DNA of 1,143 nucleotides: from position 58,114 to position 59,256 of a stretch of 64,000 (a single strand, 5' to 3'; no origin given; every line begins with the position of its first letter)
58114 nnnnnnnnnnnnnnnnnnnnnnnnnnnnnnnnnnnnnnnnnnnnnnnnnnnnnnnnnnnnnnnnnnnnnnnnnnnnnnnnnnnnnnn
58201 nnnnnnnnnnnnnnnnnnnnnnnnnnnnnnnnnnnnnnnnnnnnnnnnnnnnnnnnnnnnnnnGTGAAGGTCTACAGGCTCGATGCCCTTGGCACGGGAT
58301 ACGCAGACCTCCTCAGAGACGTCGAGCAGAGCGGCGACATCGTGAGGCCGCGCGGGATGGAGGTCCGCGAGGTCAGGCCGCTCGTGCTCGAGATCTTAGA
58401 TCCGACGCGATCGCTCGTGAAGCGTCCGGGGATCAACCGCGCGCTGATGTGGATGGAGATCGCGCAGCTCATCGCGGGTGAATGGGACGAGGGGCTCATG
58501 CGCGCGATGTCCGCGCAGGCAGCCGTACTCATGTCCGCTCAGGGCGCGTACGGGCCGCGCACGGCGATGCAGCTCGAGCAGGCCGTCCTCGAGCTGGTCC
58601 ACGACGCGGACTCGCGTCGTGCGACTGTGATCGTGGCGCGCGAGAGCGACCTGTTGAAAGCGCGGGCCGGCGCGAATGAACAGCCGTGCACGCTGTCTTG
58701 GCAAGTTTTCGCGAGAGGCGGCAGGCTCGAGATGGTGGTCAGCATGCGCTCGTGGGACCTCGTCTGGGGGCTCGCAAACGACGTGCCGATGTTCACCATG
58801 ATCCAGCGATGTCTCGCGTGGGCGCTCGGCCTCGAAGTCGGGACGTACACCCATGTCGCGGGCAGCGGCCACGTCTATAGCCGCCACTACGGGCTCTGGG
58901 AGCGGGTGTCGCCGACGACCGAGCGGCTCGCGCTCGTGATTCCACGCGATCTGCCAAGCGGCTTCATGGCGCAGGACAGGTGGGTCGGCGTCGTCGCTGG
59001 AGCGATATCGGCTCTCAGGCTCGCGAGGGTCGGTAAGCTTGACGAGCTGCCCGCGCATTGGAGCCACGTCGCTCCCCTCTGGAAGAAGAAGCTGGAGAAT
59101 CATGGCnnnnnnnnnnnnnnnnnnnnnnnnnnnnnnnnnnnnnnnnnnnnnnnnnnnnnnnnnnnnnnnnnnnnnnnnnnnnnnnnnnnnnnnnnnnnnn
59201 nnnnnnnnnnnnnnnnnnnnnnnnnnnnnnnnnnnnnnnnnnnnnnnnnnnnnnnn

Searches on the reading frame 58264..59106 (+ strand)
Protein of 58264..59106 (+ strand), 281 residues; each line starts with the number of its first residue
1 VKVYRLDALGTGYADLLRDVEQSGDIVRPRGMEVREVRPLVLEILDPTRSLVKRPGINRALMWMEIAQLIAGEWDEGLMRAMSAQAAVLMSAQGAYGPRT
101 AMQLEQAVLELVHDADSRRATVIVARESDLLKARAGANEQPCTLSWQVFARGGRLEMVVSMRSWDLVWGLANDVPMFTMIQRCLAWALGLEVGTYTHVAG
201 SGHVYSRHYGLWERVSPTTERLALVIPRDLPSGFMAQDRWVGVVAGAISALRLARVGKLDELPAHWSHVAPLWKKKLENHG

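Call 8: search_protein_families(library=pfam, max_evalue=0.01, proteins=[window:58264-59106:+])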
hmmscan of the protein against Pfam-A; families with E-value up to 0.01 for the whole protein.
window:58264-59106:+ (281 aa): 1 family
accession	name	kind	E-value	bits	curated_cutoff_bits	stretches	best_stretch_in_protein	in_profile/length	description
PF00303.24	Thymidylat_synt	-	1.8e-12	47.4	24.3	1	99-210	107-216/266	Thymidylate synthase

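Call 34: search_solved_structures(query=window:58264-59106:+, max_evalue=0.01, show_alignments=3)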
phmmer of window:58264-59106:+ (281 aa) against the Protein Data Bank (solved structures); distinct sequences matched with E-value up to 0.01: 113 (the best 60 are shown).
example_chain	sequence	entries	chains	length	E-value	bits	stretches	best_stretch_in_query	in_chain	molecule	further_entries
5jnh_A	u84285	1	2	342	9.2e-16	61.1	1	10-274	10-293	CMP 5-hydroxymethylase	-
5b6d_A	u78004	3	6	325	1.2e-15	60.8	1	12-274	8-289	CMP 5-hydroxymethylase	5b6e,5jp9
9iqu_A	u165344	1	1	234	1.4e-09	40.8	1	94-209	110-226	Thymidylate synthase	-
9iqc_A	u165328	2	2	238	1.4e-09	40.8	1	94-209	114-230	Thymidylate synthase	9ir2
4dq1_A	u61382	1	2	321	5.1e-09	39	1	103-210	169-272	Thymidylate synthase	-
6auj_A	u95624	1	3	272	4.7e-08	35.8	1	99-211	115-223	Thymidylate synthase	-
3uwl_A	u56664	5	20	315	1.1e-07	34.5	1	108-216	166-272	Thymidylate synthase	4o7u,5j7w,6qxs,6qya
1njc_A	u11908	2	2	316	1.3e-07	34.4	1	140-217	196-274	THYMIDYLATE SYNTHASE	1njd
1bko_A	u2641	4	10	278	1.8e-07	33.9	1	106-209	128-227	THYMIDYLATE SYNTHASE A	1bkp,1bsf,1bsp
1b02_A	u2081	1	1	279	1.9e-07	33.9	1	106-209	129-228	PROTEIN (THYMIDYLATE SYNTHASE)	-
3ix6_A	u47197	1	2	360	2.1e-07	33.7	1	109-211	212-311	Thymidylate synthase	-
4h0r_A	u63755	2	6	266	5e-07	32.4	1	103-209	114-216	Thymidylate synthase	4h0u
1tsv_A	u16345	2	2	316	5.8e-07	32.2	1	140-217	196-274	THYMIDYLATE SYNTHASE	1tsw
1vza_A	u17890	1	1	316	5.9e-07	32.2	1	140-217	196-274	THYMIDYLATE SYNTHASE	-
1tda_A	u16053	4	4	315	6.2e-07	32.1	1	140-217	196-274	THYMIDYLATE SYNTHASE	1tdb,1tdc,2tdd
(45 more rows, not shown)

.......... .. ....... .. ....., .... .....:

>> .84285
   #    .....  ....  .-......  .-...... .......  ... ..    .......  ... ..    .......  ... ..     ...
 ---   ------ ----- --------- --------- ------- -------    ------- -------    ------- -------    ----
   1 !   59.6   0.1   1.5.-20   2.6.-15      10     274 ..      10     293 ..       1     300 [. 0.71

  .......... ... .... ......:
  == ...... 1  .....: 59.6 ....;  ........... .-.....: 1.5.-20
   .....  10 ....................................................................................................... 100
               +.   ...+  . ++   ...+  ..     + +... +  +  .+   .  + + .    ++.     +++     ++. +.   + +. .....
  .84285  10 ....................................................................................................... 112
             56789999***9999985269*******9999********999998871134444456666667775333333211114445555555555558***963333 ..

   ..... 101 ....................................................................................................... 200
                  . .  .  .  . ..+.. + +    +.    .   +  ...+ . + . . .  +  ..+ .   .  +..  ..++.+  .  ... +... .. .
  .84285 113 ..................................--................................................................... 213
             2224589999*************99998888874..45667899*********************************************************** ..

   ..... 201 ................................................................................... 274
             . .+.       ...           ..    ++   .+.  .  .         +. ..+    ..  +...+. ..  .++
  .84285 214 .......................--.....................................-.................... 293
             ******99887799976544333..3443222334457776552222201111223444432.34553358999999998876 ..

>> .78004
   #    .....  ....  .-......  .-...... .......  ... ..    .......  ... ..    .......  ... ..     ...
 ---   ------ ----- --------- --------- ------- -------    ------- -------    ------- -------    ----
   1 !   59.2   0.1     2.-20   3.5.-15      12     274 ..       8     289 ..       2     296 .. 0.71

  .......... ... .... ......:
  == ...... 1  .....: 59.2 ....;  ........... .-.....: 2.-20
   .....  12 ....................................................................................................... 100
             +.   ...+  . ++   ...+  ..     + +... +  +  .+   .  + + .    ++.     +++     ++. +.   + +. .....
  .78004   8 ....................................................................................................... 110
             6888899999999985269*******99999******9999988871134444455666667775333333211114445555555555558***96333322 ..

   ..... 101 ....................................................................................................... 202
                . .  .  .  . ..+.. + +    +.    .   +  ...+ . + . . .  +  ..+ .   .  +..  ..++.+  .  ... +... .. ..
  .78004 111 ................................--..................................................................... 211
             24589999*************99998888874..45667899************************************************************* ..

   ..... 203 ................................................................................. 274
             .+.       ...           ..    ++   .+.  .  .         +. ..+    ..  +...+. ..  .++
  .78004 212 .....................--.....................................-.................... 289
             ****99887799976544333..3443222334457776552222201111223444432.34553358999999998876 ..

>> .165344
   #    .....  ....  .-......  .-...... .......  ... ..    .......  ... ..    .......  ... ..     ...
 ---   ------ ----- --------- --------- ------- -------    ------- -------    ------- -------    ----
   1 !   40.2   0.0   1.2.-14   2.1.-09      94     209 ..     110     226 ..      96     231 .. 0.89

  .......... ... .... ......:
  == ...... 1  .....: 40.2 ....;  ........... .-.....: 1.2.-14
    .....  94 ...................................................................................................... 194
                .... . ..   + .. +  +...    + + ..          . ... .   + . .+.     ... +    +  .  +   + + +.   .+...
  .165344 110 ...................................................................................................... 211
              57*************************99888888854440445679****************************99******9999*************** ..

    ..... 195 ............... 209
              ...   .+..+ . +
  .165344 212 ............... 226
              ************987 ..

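Call 35: search_protein_families(library=phrogs, max_evalue=0.001, proteins=[window:58264-59106:+])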
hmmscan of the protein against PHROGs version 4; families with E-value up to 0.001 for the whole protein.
window:58264-59106:+ (281 aa): 4 families
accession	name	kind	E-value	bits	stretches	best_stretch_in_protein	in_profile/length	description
phrog_5131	-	DNA, RNA and nucleotide metabolism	9.7e-29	101.7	1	1-216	1-229/357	thymidylate synthase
phrog_160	-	DNA, RNA and nucleotide metabolism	8.1e-28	98.3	1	24-215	147-263/335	thymidylate synthase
phrog_3676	-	DNA, RNA and nucleotide metabolism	9.6e-15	55.6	1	93-210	103-232/351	thymidylate synthase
phrog_5682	-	DNA, RNA and nucleotide metabolism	9.7e-08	32.6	1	102-209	50-155/209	thymidylate synthase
